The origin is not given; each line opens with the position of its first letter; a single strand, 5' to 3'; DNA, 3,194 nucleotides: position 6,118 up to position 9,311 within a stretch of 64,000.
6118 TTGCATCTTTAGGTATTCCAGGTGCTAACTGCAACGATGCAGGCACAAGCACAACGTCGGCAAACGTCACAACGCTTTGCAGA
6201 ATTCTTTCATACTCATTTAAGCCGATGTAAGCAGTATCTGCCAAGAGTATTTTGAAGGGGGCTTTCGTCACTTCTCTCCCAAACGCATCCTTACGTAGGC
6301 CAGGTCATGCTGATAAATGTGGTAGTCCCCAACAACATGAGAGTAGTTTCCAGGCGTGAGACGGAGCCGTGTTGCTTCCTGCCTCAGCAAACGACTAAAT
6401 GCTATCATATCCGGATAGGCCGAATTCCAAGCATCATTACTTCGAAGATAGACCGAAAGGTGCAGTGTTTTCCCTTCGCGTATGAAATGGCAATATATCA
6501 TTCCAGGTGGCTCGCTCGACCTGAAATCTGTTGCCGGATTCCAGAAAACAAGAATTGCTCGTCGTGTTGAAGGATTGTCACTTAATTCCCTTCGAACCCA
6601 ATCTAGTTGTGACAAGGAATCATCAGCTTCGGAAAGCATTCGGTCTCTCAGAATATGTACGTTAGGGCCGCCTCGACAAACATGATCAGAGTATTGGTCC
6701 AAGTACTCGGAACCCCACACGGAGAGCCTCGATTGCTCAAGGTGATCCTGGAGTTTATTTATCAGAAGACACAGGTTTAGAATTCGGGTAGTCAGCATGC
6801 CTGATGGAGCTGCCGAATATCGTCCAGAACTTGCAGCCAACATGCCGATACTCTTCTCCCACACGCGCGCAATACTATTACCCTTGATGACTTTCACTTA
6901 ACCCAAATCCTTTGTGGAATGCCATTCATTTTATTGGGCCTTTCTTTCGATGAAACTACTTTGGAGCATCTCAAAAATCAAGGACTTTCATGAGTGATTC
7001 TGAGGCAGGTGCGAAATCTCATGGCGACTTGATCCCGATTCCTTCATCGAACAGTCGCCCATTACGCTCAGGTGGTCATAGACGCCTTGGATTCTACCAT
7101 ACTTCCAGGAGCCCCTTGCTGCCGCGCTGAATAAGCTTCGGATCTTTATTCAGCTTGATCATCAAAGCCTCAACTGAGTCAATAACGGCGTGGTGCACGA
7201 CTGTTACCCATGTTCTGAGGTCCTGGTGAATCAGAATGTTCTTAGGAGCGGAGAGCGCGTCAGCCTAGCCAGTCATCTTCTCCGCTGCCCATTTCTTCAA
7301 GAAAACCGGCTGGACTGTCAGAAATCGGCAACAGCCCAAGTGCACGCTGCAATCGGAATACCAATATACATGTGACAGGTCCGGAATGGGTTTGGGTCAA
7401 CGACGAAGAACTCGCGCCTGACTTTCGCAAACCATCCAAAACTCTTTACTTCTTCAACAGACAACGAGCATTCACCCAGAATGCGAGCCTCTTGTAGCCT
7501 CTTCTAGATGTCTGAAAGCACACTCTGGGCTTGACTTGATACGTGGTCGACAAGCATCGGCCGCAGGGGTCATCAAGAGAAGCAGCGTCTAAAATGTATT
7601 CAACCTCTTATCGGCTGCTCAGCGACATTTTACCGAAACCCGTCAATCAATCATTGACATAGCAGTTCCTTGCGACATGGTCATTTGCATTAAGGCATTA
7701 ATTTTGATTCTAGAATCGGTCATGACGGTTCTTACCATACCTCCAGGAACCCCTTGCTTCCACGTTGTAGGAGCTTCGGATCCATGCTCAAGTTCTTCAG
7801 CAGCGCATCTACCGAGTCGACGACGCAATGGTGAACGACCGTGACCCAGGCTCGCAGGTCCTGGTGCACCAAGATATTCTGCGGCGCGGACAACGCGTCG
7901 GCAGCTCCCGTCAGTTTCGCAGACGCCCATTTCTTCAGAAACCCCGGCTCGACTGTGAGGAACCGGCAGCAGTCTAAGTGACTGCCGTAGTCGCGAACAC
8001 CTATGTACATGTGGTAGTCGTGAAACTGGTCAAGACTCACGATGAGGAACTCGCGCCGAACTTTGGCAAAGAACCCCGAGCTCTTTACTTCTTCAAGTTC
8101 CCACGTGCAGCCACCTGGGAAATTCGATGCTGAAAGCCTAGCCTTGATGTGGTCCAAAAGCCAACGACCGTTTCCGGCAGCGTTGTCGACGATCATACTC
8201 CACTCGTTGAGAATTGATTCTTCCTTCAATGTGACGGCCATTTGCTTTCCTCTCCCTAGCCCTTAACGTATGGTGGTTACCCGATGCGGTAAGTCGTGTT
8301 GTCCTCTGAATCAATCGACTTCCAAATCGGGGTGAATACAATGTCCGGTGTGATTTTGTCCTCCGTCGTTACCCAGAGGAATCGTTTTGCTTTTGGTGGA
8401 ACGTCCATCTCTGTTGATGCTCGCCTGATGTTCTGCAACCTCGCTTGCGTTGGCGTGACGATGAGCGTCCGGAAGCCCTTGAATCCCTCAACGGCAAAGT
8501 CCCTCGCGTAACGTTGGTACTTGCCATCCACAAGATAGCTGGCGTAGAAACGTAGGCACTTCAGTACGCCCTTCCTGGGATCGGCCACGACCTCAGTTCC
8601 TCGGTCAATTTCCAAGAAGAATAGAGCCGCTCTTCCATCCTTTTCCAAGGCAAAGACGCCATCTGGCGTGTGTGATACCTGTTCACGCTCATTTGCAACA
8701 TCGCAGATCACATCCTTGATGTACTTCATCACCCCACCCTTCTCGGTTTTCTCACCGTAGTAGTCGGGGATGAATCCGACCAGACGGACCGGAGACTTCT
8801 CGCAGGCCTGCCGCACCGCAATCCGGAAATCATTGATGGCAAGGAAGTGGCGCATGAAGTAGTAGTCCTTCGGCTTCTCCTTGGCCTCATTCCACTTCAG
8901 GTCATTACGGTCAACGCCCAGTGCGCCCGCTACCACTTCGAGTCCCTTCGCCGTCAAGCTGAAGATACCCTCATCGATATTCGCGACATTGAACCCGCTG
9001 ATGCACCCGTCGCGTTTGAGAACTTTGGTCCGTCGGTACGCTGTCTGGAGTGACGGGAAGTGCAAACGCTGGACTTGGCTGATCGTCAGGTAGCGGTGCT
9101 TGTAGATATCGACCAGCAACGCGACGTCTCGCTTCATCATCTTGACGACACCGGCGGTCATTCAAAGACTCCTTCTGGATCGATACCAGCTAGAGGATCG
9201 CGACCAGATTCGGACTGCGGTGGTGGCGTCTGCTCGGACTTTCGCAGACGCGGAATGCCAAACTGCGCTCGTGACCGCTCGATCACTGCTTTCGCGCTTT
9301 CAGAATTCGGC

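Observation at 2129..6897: Compact island-borne cluster of nucleotide/nucleoside-remodelling enzymes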

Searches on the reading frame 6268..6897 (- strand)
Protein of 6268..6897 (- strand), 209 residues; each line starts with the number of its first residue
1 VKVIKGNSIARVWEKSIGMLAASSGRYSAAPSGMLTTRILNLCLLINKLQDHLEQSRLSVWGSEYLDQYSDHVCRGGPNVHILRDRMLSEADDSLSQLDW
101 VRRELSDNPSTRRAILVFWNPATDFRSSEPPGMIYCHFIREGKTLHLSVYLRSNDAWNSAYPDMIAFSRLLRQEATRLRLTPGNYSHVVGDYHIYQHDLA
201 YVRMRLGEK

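Call 4: search_protein_families(library=pfam, proteins=[window:6268-6897:-], max_evalue=0.1)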
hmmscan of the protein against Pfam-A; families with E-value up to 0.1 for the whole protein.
window:6268-6897:- (209 aa): 2 families
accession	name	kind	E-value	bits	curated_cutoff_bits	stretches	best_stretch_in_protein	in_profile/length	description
PF00303.24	Thymidylat_synt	-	1.3e-14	54.4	24.3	1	52-206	71-222/266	Thymidylate synthase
PF04899.17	MbeD_MobD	-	0.019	15.5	21.6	0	150-180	19-49/70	MbeD/MobD like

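Call 5: search_protein_families(library=padloc, proteins=[window:6268-6897:-], max_evalue=0.1)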
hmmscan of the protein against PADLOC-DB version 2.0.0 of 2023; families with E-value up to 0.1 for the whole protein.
window:6268-6897:- (209 aa): 0 families

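Call 6: search_protein_families(library=ncbifam, proteins=[window:6268-6897:-], max_evalue=0.1)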
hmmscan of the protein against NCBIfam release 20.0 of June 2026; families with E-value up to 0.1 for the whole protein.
window:6268-6897:- (209 aa): 8 families
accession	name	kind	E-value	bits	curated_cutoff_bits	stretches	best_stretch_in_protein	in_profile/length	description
TIGR03283.1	thy_syn_methano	equivalog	2.1e-23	82.9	174.55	1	3-201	2-200/201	thymidylate synthase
NF002497.0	PRK01827.1-3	equivalog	2.6e-13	49.9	327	1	89-206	103-220/264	thymidylate synthase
NF002496.0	PRK01827.1-2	equivalog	1.3e-12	47.4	325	1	90-206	158-274/318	thymidylate synthase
TIGR03284.1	thym_sym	equivalog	2.2e-11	43.5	108.35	1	89-206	135-252/296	thymidylate synthase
NF002495.0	PRK01827.1-1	equivalog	1.9e-08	34.2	327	1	97-206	118-232/279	thymidylate synthase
NF002499.0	PRK01827.1-5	equivalog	5.5e-08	32.3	405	1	52-206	71-220/264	thymidylate synthase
NF010393.0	PRK13821.1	equivalog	1.7e-06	27.3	576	1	103-206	163-268/323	thymidylate synthase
NF002498.0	PRK01827.1-4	equivalog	5.3e-05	22.7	427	1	90-203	117-231/283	thymidylate synthase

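Call 7: search_protein_families(library=phrogs, proteins=[window:6268-6897:-], max_evalue=0.01)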
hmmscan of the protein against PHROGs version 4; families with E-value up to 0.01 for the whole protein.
window:6268-6897:- (209 aa): 4 families
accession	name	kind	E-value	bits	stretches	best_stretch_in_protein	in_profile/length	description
phrog_160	-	DNA, RNA and nucleotide metabolism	4.9e-25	89.1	1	83-206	140-264/335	thymidylate synthase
phrog_5131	-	DNA, RNA and nucleotide metabolism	1.3e-17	65.1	1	94-203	112-225/357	thymidylate synthase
phrog_5682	-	DNA, RNA and nucleotide metabolism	1.1e-08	35.7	1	104-202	59-158/209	thymidylate synthase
phrog_3676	-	DNA, RNA and nucleotide metabolism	1.5e-07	32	1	96-198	114-230/351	thymidylate synthase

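Call 13: search_solved_structures(query=window:6268-6897:-, max_evalue=0.01, show_alignments=3)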
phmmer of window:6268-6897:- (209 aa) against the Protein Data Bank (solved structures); distinct sequences matched with E-value up to 0.01: 123 (the best 60 are shown).
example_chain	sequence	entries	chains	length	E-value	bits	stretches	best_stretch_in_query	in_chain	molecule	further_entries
5h3a_A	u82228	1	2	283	7.7e-11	45.2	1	94-206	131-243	ORF70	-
5h38_A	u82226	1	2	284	7.7e-11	45.1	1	94-206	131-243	ORF70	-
5h39_A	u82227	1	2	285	7.8e-11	45.1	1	94-206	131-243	ORF70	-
4iqb_A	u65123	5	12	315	1.3e-09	41.1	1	94-206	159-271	Thymidylate synthase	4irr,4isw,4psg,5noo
4o1x_A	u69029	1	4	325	2.8e-09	40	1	91-206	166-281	Thymidylate synthase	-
3ix6_A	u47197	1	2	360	3.1e-09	39.9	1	94-206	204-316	Thymidylate synthase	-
5b6d_A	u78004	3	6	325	3.9e-09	39.6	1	94-202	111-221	CMP 5-hydroxymethylase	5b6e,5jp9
5jnh_A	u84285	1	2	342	4.2e-09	39.5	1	94-202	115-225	CMP 5-hydroxymethylase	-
6k7q_A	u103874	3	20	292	4.4e-09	39.4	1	94-198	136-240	Thymidylate synthase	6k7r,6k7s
3ehi_X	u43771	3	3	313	4.8e-09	39.3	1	91-206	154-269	Thymidylate synthase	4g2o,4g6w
5x4y_A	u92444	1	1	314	4.8e-09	39.3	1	91-206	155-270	Thymidylate synthase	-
4jef_A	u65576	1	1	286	5.6e-09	39.1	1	91-206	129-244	Thymidylate synthase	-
1hvy_A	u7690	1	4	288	5.7e-09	39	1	91-206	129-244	THYMIDYLATE SYNTHASE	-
5hs3_A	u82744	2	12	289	5.7e-09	39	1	91-206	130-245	Thymidylate synthase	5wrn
1hzw_A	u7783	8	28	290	5.7e-09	39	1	91-206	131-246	THYMIDYLATE SYNTHASE | Thymidylate synthase,Thymidylate synthase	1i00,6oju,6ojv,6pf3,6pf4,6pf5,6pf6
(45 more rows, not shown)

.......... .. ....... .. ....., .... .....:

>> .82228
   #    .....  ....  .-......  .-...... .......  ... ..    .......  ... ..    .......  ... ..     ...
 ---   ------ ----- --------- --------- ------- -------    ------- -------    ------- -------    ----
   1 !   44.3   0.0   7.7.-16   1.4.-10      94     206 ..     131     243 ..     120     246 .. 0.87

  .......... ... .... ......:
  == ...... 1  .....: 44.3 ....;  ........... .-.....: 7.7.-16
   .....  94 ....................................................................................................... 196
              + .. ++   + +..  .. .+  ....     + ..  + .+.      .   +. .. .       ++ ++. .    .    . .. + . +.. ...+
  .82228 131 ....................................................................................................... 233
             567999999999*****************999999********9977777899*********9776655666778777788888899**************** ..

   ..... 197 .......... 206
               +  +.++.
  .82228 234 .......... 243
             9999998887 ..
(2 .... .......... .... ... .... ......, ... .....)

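Call 15: find_homologous_proteins(query=window:6268-6897:-, max_evalue=0.00001)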
Query window:6268-6897:- (209 aa): 3 proteins with E <= 0.00001 among 179 candidates.
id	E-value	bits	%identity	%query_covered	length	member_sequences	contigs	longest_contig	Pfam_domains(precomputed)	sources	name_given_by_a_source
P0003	7.7e-126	436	100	91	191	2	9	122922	PF00303.25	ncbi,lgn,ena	-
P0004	7.8e-64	233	51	99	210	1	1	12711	PF00303.25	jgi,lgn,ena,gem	-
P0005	1.1e-61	226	48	100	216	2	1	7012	PF00303.25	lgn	-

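Call 17: find_encoding_contigs(protein=P0004, flank=10000, max_places=4)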
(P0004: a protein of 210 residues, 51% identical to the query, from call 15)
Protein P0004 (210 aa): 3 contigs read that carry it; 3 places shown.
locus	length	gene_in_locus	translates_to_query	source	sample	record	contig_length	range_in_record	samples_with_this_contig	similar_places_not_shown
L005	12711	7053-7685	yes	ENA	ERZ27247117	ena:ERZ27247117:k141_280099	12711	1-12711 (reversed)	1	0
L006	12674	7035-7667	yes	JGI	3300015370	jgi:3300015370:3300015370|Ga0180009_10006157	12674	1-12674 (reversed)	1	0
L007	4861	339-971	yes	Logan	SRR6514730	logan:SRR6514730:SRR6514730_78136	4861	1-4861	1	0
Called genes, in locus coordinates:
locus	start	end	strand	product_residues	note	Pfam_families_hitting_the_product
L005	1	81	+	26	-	?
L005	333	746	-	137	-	-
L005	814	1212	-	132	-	-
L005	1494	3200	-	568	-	PF13585:CHU_C (faint), PF06739:SBBP (weak), PF13860:FlgD_ig, PF18962:Por_Secre_tail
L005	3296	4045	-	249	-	PF00589:Phage_integrase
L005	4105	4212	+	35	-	-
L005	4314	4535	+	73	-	-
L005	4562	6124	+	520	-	PF00239:Resolvase, PF07508:Recombinase, PF13408:Zn_ribbon_recom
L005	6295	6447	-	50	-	-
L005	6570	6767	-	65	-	-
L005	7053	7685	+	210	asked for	PF00303:Thymidylat_synt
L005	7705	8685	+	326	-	-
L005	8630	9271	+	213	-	PF01634:HisG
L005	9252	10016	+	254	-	PF01048:PNP_UDP_1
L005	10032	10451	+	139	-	PF00293:NUDIX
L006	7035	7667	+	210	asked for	PF00303:Thymidylat_synt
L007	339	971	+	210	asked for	PF00303:Thymidylat_synt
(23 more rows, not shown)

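Call 18: find_encoding_contigs(protein=P0005, flank=10000, max_places=4)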
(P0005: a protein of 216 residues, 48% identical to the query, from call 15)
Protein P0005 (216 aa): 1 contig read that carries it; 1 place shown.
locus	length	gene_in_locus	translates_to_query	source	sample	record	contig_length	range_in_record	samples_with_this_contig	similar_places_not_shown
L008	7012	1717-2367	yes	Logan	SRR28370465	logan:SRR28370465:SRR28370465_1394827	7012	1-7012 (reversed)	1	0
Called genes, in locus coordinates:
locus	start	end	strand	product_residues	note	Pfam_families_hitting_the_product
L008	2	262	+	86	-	?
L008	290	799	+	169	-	-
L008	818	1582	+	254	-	-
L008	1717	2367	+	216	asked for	PF00303:Thymidylat_synt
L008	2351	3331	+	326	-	-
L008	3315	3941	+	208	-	PF01634:HisG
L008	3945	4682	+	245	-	PF01048:PNP_UDP_1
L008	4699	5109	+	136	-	PF00293:NUDIX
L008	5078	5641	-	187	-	PF05014:Nuc_deoxyrib_tr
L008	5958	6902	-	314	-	PF02899:Phage_int_SAM_1 (weak), PF00589:Phage_integrase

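Call 44: find_related_loci(query=A2, collection=genome_contigs, flank=10000)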
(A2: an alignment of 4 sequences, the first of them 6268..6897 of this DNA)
Query A2 (209 aa) in genome_contigs; peptide patterns used: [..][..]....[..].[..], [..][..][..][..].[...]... (x = any residue, [..] = any of these).
33 stretches matched a pattern; 1 encode a relative of the query (tblastn E <= 1e-3); 1 distinct loci.
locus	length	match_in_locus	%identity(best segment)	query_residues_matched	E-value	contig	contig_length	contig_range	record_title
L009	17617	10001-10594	29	4-199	1e-23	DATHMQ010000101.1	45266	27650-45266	MAG TPA_asm: Solirubrobacteraceae bacterium isolate SMAG_U12636 k141_3669730, whole genome shotgun sequence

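Call 45: find_related_loci(query=A2, collection=metagenome_contigs, flank=10000)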
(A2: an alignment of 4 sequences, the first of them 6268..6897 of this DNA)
Query A2 (209 aa) in metagenome_contigs; peptide patterns used: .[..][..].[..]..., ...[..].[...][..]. (x = any residue, [..] = any of these).
197 stretches matched a pattern; 1 encode a relative of the query (tblastn E <= 1e-3); 1 distinct loci.
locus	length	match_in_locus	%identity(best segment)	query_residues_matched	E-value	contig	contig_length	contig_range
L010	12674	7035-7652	51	1-206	3e-70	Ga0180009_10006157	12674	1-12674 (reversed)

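Call 47: search_protein_families(library=pfam, proteins=[L009:8511-9503:-, L009:9303-9836:+, L009:9833-10642:+, L009:10344-11615:+, L009:11612-12049:+, L009:11937-13370:+, L009:14371-15513:-, L009:15371-15961:-, L009:7846-8376:+, L009:6142-7044:+], max_evalue=0.01)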
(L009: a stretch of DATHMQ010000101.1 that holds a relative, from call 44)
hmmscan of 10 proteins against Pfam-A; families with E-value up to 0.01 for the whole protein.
L009:8511-9503:- (330 aa): 3 families
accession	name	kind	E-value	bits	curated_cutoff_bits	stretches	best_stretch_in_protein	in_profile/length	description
PF01712.25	dNK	-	1.2e-17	64.7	27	1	132-324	3-200/203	Deoxynucleoside kinase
PF13671.12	AAA_33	-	6e-08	33.5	27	1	129-277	1-128/143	AAA domain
PF13238.12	AAA_18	-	0.00017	22.5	29.4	1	130-270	1-114/128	AAA domain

L009:9303-9836:+ (177 aa): 2 families
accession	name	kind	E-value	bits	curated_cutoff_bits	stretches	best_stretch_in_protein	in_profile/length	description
PF15891.11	Nuc_deoxyri_tr2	-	3.4e-06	27.8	30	1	23-136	3-103/105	Nucleoside 2-deoxyribosyltransferase like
PF05014.21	Nuc_deoxyrib_tr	-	6.1e-06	26.8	28.8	1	73-138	34-100/117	Nucleoside 2-deoxyribosyltransferase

L009:9833-10642:+ (269 aa): 1 family
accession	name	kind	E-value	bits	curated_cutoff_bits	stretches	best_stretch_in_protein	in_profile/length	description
PF00303.24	Thymidylat_synt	-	1.9e-17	63.7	24.3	1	137-253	96-214/266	Thymidylate synthase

L009:10344-11615:+ (423 aa): 0 families

L009:11612-12049:+ (145 aa): 3 families
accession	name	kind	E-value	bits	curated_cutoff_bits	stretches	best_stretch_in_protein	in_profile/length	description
PF00293.34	NUDIX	-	1.1e-23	84.2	21.1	1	12-119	4-118/134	NUDIX domain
PF14815.12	NUDIX_4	-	1.9e-05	24.9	35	1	16-82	3-67/113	NUDIX domain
PF22327.2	Nudt16-like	-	0.0024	18.3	27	1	36-71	33-69/161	U8 snoRNA-decapping enzyme-like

L009:11937-13370:+ (477 aa): 2 families
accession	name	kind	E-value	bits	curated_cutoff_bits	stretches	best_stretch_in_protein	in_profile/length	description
PF00106.31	adh_short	-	2.1e-18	66.9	26.6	2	149-244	2-95/195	short chain dehydrogenase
PF13561.12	adh_short_C2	-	8.3e-12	45.6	27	2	325-422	86-177/236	Enoyl-(Acyl carrier protein) reductase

L009:14371-15513:- (380 aa): 1 family
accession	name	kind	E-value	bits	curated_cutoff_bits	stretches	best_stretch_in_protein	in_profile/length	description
PF21320.3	HTH_65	-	0.00096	19.7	24.1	1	215-281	6-68/75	Rv2258c-like winged HTH domain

L009:15371-15961:- (196 aa): 2 families
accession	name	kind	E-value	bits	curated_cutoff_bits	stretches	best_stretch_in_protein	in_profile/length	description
PF19502.5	DUF6036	-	1.1e-06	28.9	23.6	1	22-64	11-51/164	Nucleotidyltransferase of unknown function (DUF6036)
PF08843.17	AbiEii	-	0.00011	22.6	22.5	0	20-66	3-43/238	Nucleotidyl transferase AbiEii toxin, Type IV TA system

L009:7846-8376:+ (176 aa): 0 families

L009:6142-7044:+ (300 aa): 1 family
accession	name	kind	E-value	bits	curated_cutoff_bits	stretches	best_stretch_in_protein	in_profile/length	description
PF18089.7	DAPG_hydrolase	-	9.5e-59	199.1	22.7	2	49-191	6-154/223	DAPG hydrolase PhiG domain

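Call 56: search_dna_similar(query=window:6268-6897:-, collection=phages, mode=protein, max_evalue=0.00001, max_rows=15)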
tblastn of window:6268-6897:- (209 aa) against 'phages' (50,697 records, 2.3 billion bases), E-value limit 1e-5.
Records with a match: 237; places in all: 237; records where one place covers at least 80% of the query: 5.
Best place of each record, by identity: <60% 237.
By first word of the organism name: Bacillus 135; Acinetobacter 27; Gordonia 13; Bacteroides 12; Bacteriophage 5; Xanthomonas 5; Aeromonas 5; Vibrio 5; Staphylococcus 5; Microbacterium 3; and 15 more.
By host as written in the record: - 26; Bacillus subtilis 16; Bacillus subtilis BEST7003 15; Bacillus thuringiensis subsp. kurstaki 12; Gordonia terrae 3612 10; Acinetobacter baumannii 10; Bacillus subtilis subsp. subtilis str. 168 7; Bacillus thuringiensis subspecies kurstaki 7; and 83 more.
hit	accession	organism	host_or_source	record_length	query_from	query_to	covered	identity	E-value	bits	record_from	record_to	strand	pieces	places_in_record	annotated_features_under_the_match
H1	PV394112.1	Ochrobactrum phage ZX86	Ochrobactrum sp.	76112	34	196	78%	29.9%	4e-8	59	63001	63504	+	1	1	thymidylate synthase protein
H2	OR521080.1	Microbacterium phage Huwbert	Microbacterium foliorum NRRL B-24224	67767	34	206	83%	26.8%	1e-8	60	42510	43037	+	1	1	68: thymidylate synthase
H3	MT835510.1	Bacteriophage sp.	human fecal samples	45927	35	206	82%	26.2%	2e-6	53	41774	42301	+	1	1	record has no annotation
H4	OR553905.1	Microbacterium phage Magritte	Microbacterium foliorum NRRL B-24224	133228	34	209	84%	25.4%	3e-6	53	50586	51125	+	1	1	52: thymidylate synthase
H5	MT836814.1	Bacteriophage sp.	human fecal samples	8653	35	206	82%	25.7%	9e-7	54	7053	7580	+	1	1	record has no annotation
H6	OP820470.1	Gordonia phage Mareelih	Gordonia terrae CAG3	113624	63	198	65%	31.7%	1e-10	66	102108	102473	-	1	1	176: thymidylate synthase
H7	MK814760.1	Gordonia phage Forza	Gordonia terrae 3612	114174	63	198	65%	31.7%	1e-10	66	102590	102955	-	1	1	179: thymidylate synthase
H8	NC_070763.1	Gordonia phage Forza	Gordonia terrae 3612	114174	63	198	65%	31.7%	1e-10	66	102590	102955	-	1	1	179: thymidylate synthase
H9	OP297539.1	Gordonia phage BlueNGold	Gordonia terrae 3612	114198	63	198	65%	31.7%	1e-10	66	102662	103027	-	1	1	175: thymidylate synthase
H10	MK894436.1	Gordonia phage Boopy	Gordonia terrae 3612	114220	63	198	65%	31.7%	1e-10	66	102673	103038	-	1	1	178: thymidylate synthase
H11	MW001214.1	Bacillus phage SP8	Bacillus subtilis Marburg strain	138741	66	195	62%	32.9%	6e-7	55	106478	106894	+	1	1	thymidylate synthase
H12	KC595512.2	Bacillus phage JL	Bacillus cereus BGSC 6E1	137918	66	198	64%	31.5%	3e-7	56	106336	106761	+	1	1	thymidylate synthase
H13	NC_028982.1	Bacillus phage JL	Bacillus cereus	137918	66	198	64%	31.5%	3e-7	56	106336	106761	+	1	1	thymidylate synthase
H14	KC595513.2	Bacillus phage Shanette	Bacillus cereus BGSC 6E1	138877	66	198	64%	31.5%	3e-7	56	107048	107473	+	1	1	hypothetical protein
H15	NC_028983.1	Bacillus phage Shanette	Bacillus cereus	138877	66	198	64%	31.5%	3e-7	56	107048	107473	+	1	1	thymidylate synthase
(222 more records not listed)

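Call 112: search_protein_families(library=pfam, proteins=[L008:818-1582:+], max_evalue=0.01)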
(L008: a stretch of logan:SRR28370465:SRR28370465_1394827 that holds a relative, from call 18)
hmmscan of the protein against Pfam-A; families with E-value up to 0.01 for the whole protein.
L008:818-1582:+ (254 aa): 0 families

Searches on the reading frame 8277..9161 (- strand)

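Call 4: search_protein_families(library=pfam, proteins=[window:8277-9161:-], max_evalue=0.1)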
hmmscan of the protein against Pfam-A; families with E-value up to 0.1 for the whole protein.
window:8277-9161:- (294 aa): 3 families
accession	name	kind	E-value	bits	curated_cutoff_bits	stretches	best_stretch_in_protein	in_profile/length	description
PF13814.12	Replic_Relax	-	3.9e-18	66.7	25.3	1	17-220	2-186/191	Replication-relaxation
PF03958.22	Secretin_N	-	0.052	14.2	28.2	0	231-257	42-68/69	Bacterial type II/III secretion system short domain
PF16295.10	TetR_C_10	-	0.096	13.4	28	0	148-221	12-86/132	Tetracyclin repressor-like, C-terminal domain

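Call 5: search_protein_families(library=padloc, proteins=[window:8277-9161:-], max_evalue=0.1)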
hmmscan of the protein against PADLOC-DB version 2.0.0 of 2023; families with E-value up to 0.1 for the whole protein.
window:8277-9161:- (294 aa): 0 families
